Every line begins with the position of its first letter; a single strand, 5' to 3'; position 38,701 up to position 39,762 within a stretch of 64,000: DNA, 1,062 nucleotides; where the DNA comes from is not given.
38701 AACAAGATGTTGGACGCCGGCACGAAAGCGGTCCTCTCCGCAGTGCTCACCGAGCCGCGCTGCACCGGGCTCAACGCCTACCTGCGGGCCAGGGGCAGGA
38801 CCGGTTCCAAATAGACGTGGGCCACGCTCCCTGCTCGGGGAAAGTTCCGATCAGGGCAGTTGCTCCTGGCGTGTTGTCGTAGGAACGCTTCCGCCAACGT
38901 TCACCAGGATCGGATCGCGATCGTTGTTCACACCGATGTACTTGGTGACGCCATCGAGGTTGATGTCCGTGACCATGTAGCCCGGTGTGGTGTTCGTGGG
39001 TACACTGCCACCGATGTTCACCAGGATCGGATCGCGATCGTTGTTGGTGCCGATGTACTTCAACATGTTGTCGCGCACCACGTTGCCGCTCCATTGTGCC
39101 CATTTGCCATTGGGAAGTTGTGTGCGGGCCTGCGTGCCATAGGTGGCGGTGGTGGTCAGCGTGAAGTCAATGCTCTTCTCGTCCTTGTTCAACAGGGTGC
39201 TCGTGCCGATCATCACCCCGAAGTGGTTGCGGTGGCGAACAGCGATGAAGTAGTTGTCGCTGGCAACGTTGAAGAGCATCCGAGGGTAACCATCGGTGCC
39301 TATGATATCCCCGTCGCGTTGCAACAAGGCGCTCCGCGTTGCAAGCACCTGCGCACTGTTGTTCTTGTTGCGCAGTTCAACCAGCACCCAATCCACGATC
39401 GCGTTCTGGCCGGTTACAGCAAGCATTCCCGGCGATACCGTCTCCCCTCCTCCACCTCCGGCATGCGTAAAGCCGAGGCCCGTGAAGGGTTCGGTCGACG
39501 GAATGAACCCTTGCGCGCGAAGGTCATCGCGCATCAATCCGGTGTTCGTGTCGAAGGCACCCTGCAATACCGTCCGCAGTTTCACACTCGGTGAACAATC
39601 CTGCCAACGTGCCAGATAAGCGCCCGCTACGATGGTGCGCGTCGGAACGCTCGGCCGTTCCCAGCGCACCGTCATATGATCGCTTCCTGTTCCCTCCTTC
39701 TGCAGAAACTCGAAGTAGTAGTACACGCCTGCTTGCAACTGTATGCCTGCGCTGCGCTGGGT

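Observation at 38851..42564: Unusual architecture: GSDH-like beta-propeller + PKD repeats + PA14 + an unassigned ~200-aa C-terminal module ending in tandem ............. repeats, with no T9SS CTD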

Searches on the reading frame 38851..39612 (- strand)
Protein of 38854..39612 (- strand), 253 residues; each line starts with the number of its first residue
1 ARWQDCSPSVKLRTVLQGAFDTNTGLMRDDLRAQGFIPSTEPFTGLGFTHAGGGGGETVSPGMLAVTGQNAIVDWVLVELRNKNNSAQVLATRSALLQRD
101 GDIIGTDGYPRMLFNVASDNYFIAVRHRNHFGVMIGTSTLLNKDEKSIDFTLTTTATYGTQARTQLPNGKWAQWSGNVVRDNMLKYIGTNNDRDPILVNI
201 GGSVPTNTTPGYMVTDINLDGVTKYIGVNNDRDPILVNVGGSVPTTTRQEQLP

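Call 5: search_protein_families(library=pfam, proteins=[window:38854-39612:-], max_evalue=10)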
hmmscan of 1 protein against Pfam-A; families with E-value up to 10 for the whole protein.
seq(253 aa): 1 family
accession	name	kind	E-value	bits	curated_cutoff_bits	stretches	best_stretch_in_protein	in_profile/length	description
PF20767.2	DUF6839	-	0.022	15.4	24.4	0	181-202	24-45/67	Domain of unknown function (DUF6839)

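Call 6: search_protein_families(library=ncbifam, proteins=[window:38854-39612:-], max_evalue=10)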
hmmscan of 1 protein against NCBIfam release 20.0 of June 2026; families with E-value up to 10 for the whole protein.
seq(253 aa): 1 family
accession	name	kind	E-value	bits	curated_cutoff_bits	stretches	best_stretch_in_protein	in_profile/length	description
NF041320.1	pfkB_Halo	equivalog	0.027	13.9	400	2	178-210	110-142/302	1-phosphofructokinase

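Call 7: search_solved_structures(query=window:38854-39612:-, max_evalue=10)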
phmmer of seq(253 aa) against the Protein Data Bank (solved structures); distinct sequences matched with E-value up to 10: 21.
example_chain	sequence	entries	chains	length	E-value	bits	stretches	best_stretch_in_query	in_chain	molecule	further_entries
6nqb_B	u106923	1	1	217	0.28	13.8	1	100-152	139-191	30S ribosomal protein S2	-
23wi_b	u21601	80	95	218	0.28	13.8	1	100-152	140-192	Small ribosomal subunit protein uS2 | 30S RIBOSOMAL PROTEIN S2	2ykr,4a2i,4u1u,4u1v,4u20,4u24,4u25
4v6y_AB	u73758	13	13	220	0.28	13.7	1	100-152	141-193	30S ribosomal protein S2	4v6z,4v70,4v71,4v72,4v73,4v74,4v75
4ybb_AB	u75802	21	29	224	0.29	13.7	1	100-152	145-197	30S ribosomal protein S2 | Small ribosomal subunit protein uS2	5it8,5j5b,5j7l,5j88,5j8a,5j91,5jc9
6bu8_B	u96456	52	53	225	0.29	13.7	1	100-152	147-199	30S ribosomal protein S2 | Small ribosomal subunit protein uS2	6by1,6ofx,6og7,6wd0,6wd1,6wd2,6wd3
6hrm_g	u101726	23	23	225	0.29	13.7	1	100-152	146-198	30S ribosomal protein S2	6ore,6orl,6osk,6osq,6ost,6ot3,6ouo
7otc_b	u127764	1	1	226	0.3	13.7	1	100-152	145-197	30S ribosomal protein S2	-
6h58_b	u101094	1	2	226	0.3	13.7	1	100-152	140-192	30S ribosomal protein S2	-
9q87_B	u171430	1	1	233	0.31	13.6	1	100-152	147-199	Small ribosomal subunit protein uS2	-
5nwy_1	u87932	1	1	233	0.31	13.6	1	100-152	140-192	30S ribosomal protein S2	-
9duk_B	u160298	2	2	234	0.31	13.6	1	100-152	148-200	Small ribosomal subunit protein uS2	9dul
7ug7_SB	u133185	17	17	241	0.32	13.6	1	100-152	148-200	30S ribosomal protein S2 | Small ribosomal subunit protein uS2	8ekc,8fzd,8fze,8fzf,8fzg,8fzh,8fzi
4v4v_AB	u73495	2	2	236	0.32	13.6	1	100-152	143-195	30S ribosomal subunit protein S2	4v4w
7qg8_1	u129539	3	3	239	0.33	13.5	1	100-152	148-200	30S ribosomal protein S2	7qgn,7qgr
9qsj_B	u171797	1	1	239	0.33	13.5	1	100-152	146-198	Small ribosomal subunit protein uS2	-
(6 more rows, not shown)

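Call 9: find_homologous_proteins(query=window:38854-39597:-, max_evalue=0.001)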
Query seq(248 aa) (248 aa): 1939 proteins with E <= 0.001 among 4071 candidates; the best 120 are listed.
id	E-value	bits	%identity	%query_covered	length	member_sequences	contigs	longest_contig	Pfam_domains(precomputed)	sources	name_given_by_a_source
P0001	6.2e-108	378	68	100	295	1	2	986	-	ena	-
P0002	1.5e-100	354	65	100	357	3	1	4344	PF07691.18,PF10528.15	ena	-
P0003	2.8e-98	346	63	99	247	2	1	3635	-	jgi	jgi:hypothetical protein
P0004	1.1e-97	344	62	100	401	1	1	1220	PF07691.18,PF10528.15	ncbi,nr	ncbi:MAG TPA: PA14 domain-containing protein, partial [Flavobacteriales bacterium]|nr:PA14 domain-co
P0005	6.7e-97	342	66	92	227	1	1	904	-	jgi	jgi:hypothetical protein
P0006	1.5e-96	341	63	100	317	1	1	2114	-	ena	-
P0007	1.6e-96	340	61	100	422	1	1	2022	PF07691.18,PF10528.15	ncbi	ncbi:MAG: PA14 domain-containing protein, partial [Flavobacteriales bacterium]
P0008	3.8e-91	323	59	100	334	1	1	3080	-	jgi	jgi:hypothetical protein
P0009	8.2e-88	312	58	98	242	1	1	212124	-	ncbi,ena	-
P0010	2.0e-87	311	57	100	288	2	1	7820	-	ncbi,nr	ncbi:MAG TPA: hypothetical protein PLN54_07825, partial [Flavobacteriales bacterium]|nr:hypothetical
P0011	7.3e-86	306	57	100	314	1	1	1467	-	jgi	jgi:hypothetical protein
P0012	1.2e-85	305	57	100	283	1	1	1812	-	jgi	jgi:hypothetical protein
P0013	1.8e-85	304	57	100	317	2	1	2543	-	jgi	-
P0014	1.4e-84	301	56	100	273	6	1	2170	-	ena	-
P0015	5.5e-84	299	57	96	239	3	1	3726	-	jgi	jgi:hypothetical protein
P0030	4.6e-79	283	55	98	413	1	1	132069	PF20773.6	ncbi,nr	ncbi:MAG: choice-of-anchor J domain-containing protein [Flavobacteriales bacterium]|nr:choice-of-anc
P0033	6.2e-79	283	52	98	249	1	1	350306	-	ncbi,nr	ncbi:MAG: hypothetical protein IPG92_01455 [Flavobacteriales bacterium]|nr:hypothetical protein [Fla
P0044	1.3e-77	279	52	98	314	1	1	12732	-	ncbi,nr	ncbi:MAG: hemagglutinin protein [Flavobacteriales bacterium]|nr:hemagglutinin protein [Flavobacteria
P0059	1.0e-76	276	51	98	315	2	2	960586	-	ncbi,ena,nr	ncbi:MAG: hemagglutinin protein [Flavobacteriales bacterium]|nr:hemagglutinin protein [Flavobacteria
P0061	1.3e-76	275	54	100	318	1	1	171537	-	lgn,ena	-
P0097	2.2e-74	268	51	98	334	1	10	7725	-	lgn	-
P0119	2.2e-73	265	51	98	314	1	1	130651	-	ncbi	ncbi:MAG: hemagglutinin protein [Flavobacteriales bacterium]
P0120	2.3e-73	265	53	99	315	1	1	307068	-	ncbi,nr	ncbi:MAG: hemagglutinin protein [Flavobacteriales bacterium]|nr:hemagglutinin protein [Flavobacteria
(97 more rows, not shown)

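Call 20: predict_structure(alignment_id=A1)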
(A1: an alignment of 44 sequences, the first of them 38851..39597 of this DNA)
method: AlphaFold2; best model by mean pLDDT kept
length: 248 residues; sequences in the alignment: 44
mean_pLDDT: 89.7   pTM: 0.88
mean pLDDT of the five models: 89.7, 89.0, 78.8, 71.7, 70.3
residues with pLDDT >= 90: 164; 70-90: 72; 50-70: 12; < 50: 0
segments of 3 or more residues with pLDDT < 50: none
pLDDT, mean of each block of 10 residues (from residue 1): 91 93 96 96 91 96 98 97 96 98 94 97 94 95 96 91 92 76 80 79 89 90 79 60 79
secondary structure, 60 per line:
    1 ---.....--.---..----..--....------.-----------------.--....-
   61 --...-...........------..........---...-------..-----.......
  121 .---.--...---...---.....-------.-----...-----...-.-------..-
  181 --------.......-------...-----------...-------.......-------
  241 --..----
elements in order: E4-8 H25-28 H56-59 E67-77 E84-93 E97-99 E114-121 E128-130 E134-136 E140-144 E158-160 E166-168 H189-195 E203-205 E217-219 H227-233

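Call 26: search_protein_representatives(alignment_id=A1)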
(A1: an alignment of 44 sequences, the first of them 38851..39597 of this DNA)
Query: 44 sequences, 316 profile positions. Proteins with E-value up to 0.001 (for the whole library): 13112; up to 1e-10: 10231; up to 1e-30: 4510. The best 150 are listed.
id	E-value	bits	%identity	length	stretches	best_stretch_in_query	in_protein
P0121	2.0e-123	428.0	-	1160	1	23-316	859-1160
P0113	2.0e-122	424.7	-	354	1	26-316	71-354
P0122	9.5e-121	419.2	-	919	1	56-316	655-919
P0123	1.9e-120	418.2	-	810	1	65-316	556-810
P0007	1.6e-119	415.2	-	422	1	32-316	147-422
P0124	1.9e-118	411.6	-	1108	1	39-316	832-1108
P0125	1.1e-117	409.2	-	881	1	62-316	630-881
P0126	2.6e-117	407.9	-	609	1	69-316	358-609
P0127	2.7e-117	407.9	-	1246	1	63-316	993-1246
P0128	3.0e-117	407.7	-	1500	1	26-316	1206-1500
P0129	3.3e-117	407.6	-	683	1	60-316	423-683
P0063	4.4e-117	407.1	-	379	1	63-316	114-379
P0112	8.1e-117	406.3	-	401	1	39-316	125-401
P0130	1.4e-116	405.5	-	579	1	71-316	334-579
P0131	1.7e-116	405.2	-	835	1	65-316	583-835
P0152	3.7e-113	394.2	-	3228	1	67-316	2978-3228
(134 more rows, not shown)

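Call 29: search_protein_families(library=pfam, alignment_id=A2, max_evalue=0.0001)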
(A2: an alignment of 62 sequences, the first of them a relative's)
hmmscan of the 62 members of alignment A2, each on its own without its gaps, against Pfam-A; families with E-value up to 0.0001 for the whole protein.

A. member 1, P0123 (810 aa): 2 families
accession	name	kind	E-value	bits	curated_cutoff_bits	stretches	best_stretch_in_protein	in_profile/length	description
PF20009.4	GEVED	-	1e-16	61.9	24.4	1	480-557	1-77/78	GEVED domain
PF05572.19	Peptidase_M43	-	9.7e-06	26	23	1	137-292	18-150/152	Pregnancy-associated plasma protein-A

B. families by the number of members that match (of 62 scanned): 97 families (the first 25 are shown)
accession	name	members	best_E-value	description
PF17164.10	DUF5122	8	7.3e-158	Domain of unknown function (DUF5122) beta-propeller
PF00400.38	WD40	6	3.8e-46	WD domain, G-beta repeat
PF12768.13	Rax2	5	5.5e-14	Rax2 C-terminal beta propeller domain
PF20009.4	GEVED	3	1.2e-52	GEVED domain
PF13517.12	FG-GAP_3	3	1.3e-38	FG-GAP-like repeat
PF18911.6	PKD_4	3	7.1e-38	PKD domain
PF00801.26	PKD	3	2e-24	PKD domain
PF01839.29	FG-GAP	3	1.3e-15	FG-GAP repeat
PF07494.17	Reg_prop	3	3.4e-08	Two component regulator propeller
PF24595.1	DUF7619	2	3.6e-41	Domain of unknown function (DUF7619)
PF13229.12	Beta_helix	2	1.6e-17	Right handed beta helix region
PF01551.29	Peptidase_M23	2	1.1e-15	Peptidase family M23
PF07593.17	UnbV_ASPIC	2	1.6e-12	ASPIC and UnbV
PF01483.27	P_proprotein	2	5.8e-12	Proprotein convertase P-domain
PF19081.6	Ig_7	2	2.4e-10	Ig-like domain CHU_C associated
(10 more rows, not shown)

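Call 31: find_related_loci(query=A1, collection=genome_contigs, flank=6000)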
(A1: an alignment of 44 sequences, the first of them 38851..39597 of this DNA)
Query A1 (248 aa) in genome_contigs; peptide patterns used: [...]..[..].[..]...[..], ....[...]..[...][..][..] (x = any residue, [..] = any of these).
599 stretches matched a pattern (row limit reached: there are more); 590 encode a relative of the query (tblastn E <= 1e-3); the best 80 are kept; 80 distinct loci.
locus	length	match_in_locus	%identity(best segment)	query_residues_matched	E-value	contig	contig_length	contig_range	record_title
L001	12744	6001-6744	69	1-248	1e-112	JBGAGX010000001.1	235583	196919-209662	MAG: Flavobacteriales bacterium isolate MAG_MBR_H125.12 MBRH125-12_opera_contig_356, whole genome shotgun sequence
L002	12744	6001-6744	67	1-248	1e-105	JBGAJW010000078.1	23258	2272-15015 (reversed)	MAG: Flavobacteriales bacterium isolate MAG_AAO_H125.21 AAOH125-21_opera_contig_4227, whole genome shotgun sequence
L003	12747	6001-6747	69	1-248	1e-105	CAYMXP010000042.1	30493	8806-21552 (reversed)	MAG TPA_asm: uncultured Chryseobacterium sp. isolate SRP173033_co3_12 genome assembly, contig: NODE_1605_length_30493_co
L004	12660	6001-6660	72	1-220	5e-101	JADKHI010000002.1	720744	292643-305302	MAG: Flavobacteriales bacterium isolate Skiv_18-Q3-R9-52_BAT3C.268 tig00002164-10-7206380, whole genome shotgun sequence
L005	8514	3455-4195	62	1-248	7e-101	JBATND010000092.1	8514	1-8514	MAG: Flavobacteriales bacterium isolate MFD10487_ilm_asm_bin18 k127_50803, whole genome shotgun sequence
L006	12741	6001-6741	62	1-248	1e-100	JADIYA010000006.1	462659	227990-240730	MAG: Flavobacteriales bacterium isolate AalE_18-Q3-R2-46_BAT3C.189 tig00002183-10-4622890, whole genome shotgun sequence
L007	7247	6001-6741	59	1-248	3e-99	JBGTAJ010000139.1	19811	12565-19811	MAG: Flavobacteriales bacterium isolate JTS-AC70 k141_378173, whole genome shotgun sequence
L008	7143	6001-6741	60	1-248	7e-99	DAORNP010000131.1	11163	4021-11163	MAG TPA_asm: Flavobacteriales bacterium isolate AMR_MDS_5444 NODE_4387_length_11163_cov_2.138999, whole genome shotgun s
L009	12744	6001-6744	63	1-248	2e-97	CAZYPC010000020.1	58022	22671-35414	MAG TPA_asm: uncultured Chryseobacterium sp. isolate SRP189682_co1_319 genome assembly, contig: NODE_523_length_58022_co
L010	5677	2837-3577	56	1-248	3e-95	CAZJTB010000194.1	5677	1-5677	MAG TPA_asm: uncultured Chryseobacterium sp. isolate binchicken_co209_19 genome assembly, contig: NODE_13306_length_5677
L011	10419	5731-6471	58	1-248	3e-94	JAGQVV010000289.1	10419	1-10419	MAG: Flavobacteriales bacterium isolate HKST-UBA112 2012-05-30_1_(paired)_contig_238700, whole genome shotgun sequence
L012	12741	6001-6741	58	1-248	2e-93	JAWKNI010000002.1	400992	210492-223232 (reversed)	MAG: Flavobacteriales bacterium isolate AC3.41 AC3.41.fa-2, whole genome shotgun sequence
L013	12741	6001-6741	56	1-248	2e-91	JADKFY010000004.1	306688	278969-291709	MAG: Flavobacteriales bacterium isolate Ribe_18-Q3-R11-54_BAT3C.418 tig00004004-10-3063490, whole genome shotgun sequenc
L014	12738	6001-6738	55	1-248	4e-88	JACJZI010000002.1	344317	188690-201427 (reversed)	MAG: Flavobacteriales bacterium isolate HK-STAS-BACT-60 HK-STAS-BACT-60_2, whole genome shotgun sequence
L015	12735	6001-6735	56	5-248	3e-87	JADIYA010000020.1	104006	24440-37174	MAG: Flavobacteriales bacterium isolate AalE_18-Q3-R2-46_BAT3C.189 tig00011001-10-1041580, whole genome shotgun sequence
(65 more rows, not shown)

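Call 35: search_solved_structures(query=A1, max_evalue=10, show_alignments=3)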
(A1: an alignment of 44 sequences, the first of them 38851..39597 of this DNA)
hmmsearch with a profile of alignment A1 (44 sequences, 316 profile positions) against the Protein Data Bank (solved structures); distinct sequences matched with E-value up to 10: 0.

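Call 38: fold_search(model_id=the predicted structure, library=pdb)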
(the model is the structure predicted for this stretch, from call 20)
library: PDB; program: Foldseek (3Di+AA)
matches with E <= 10: 432; with E <= 0.001: 0
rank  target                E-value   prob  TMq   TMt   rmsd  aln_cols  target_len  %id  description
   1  4fl4_C                2.8e-03  0.99  0.38  0.31   5.9       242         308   10  Scaffoldin conformation and dynamics revealed by a ternary complex from the Clostridium thermocellum cellulosome (released 2012-06-27)
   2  4u3s_B                3.3e-03  0.97  0.36  0.52   8.7       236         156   10  Crystal structure of Coh3ScaB-XDoc_M1ScaA complex: A N-terminal interface mutant of type II Cohesin-X-Dockerin complex (released 2015-07-29)
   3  6yoa_B                3.3e-03  0.96  0.25  0.40  10.3       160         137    9  Lig v 1 structure and the inflammatory response to the Ole e 1 protein family (released 2020-05-13)
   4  2b59_B                3.8e-03  0.99  0.40  0.58   5.5       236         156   11  The type II cohesin dockerin complex (released 2005-10-11)
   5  4wi0_B                3.8e-03  0.99  0.37  0.54   5.5       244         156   10  Crystal structure of Coh3ScaB-XDoc_M2ScaA complex: A C-terminal interface mutant of type II Cohesin-X-Dockerin complex (released 2015-10-07)
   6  6yoa_A                3.8e-03  0.94  0.24  0.40   9.0       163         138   12  Lig v 1 structure and the inflammatory response to the Ole e 1 protein family (released 2020-05-13)
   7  3kcp_A                7.5e-03  0.99  0.41  0.34   5.4       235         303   10  Crystal structure of interacting Clostridium thermocellum multimodular components (released 2010-02-09)
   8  5k39_B                7.5e-03  0.97  0.39  0.57   6.1       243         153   10  THE TYPE II COHESIN DOCKERIN COMPLEX FROM CLOSTRIDIUM THERMOCELLUM (released 2017-03-29)
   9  5g5d_B                1.2e-02  0.97  0.40  0.59   6.0       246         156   11  Crystal Structure of the CohScaC2-XDocCipA type II complex from Clostridium thermocellum (released 2017-04-05)
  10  4fl4_L                1.3e-02  0.98  0.41  0.34   5.9       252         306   10  Scaffoldin conformation and dynamics revealed by a ternary complex from the Clostridium thermocellum cellulosome (released 2012-06-27)
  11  4iyk                  2.1e-02  0.77  0.24  0.28  10.3       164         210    8  Crystal structure of a putative carbohydrate binding protein (BACUNI_04699) from Bacteroides uniformis ATCC 8492 at 2.00 (released 2013-02-20)
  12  4fl4_I                3.7e-02  0.85  0.38  0.32   6.2       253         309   11  Scaffoldin conformation and dynamics revealed by a ternary complex from the Clostridium thermocellum cellulosome (released 2012-06-27)
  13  5aq0_A                3.7e-02  0.80  0.18  0.45   4.7        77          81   12  The structure of the Transthyretin-like domain of the first catalytic domain of the HUMAN Carboxypeptidase D (released 2016-09-28)
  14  4gqz_D                7.4e-02  0.60  0.21  0.31   5.5        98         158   10  Crystal Structure of S.CueP (released 2013-08-14)
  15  2nsm                  8.4e-02  0.60  0.17  0.11   7.8        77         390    6  Crystal structure of the human carboxypeptidase N (Kininase I) catalytic domain (released 2007-04-24)
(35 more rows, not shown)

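Call 51: search_protein_families(library=ncbifam, proteins=[P0059, P0044, P0120, P0119, P0030], max_evalue=1)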
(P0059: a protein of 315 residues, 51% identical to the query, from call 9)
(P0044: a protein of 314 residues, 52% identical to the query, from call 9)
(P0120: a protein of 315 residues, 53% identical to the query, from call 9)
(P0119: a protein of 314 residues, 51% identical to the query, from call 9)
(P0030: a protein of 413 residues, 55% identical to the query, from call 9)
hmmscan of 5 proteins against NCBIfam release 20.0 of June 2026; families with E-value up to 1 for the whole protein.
P0059 (315 aa): 1 family
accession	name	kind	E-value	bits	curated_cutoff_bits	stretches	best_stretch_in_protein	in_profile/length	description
NF006094.0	PRK08246.1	subfamily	0.51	9.7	331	1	18-73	164-219/310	serine/threonine dehydratase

P0044 (314 aa): 0 families

P0120 (315 aa): 0 families

P0119 (314 aa): 0 families

P0030 (413 aa): 1 family
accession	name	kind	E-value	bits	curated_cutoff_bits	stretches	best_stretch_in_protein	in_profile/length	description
NF038128.1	choice_anch_J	domain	1.8e-12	47.8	30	1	5-163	11-161/162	choice-of-anchor J domain-containing protein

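Call 57: search_protein_families(library=pfam, proteins=[P0059, P0044, P0120, P0097, P0061], max_evalue=0.01)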
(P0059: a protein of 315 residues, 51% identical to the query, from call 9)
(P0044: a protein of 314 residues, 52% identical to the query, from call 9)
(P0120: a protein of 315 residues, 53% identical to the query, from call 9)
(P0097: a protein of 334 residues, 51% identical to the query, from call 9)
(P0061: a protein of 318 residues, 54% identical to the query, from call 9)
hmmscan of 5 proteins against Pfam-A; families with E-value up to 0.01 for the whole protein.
P0059 (315 aa): 0 families

P0044 (314 aa): 0 families

P0120 (315 aa): 0 families

P0097 (334 aa): 0 families

P0061 (318 aa): 0 families

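Call 64: search_protein_families(library=pfam, alignment_id=A1, max_evalue=10)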
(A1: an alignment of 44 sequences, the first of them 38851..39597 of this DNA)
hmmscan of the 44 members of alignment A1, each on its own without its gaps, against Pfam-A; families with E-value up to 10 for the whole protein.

A. member 1, window:38851-39597:- (248 aa): 1 family
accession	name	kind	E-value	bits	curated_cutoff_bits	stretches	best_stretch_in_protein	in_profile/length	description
PF20767.2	DUF6839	-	0.021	15.4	24.4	0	176-197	24-45/67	Domain of unknown function (DUF6839)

B. families by the number of members that match (of 44 scanned): 26 families (the first 25 are shown)
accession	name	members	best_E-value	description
PF20773.4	InhA-like_MAM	5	1.2e-06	Immune inhibitor A-like, MAM domain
PF07691.17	PA14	4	3.3e-11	PA14 domain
PF10528.15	GLEYA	3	4.6e-11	GLEYA domain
PF07593.17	UnbV_ASPIC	1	2.9e-15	ASPIC and UnbV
PF20009.4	GEVED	1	4.9e-15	GEVED domain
PF11617.13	Cu-binding_MopE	1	2.4e-10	Putative metal-binding motif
PF00629.30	MAM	1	2.7e-08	MAM domain, meprin/A5/mu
PF00082.27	Peptidase_S8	1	1.7e-05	Subtilase family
PF06823.17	DUF1236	1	0.0099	Protein of unknown function (DUF1236)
PF03903.18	Phage_T4_gp36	1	0.014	Phage T4 tail fibre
PF17714.6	DUF5559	1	0.02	Family of unknown function (DUF5559)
PF20767.2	DUF6839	1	0.021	Domain of unknown function (DUF6839)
PF01054.23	MMTV_SAg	1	0.026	Mouse mammary tumour virus superantigen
PF17155.10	GAPES1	1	0.03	Gammaproteobacterial periplasmic sensor domain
PF13785.11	DUF4178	1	0.058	Domain of unknown function (DUF4178)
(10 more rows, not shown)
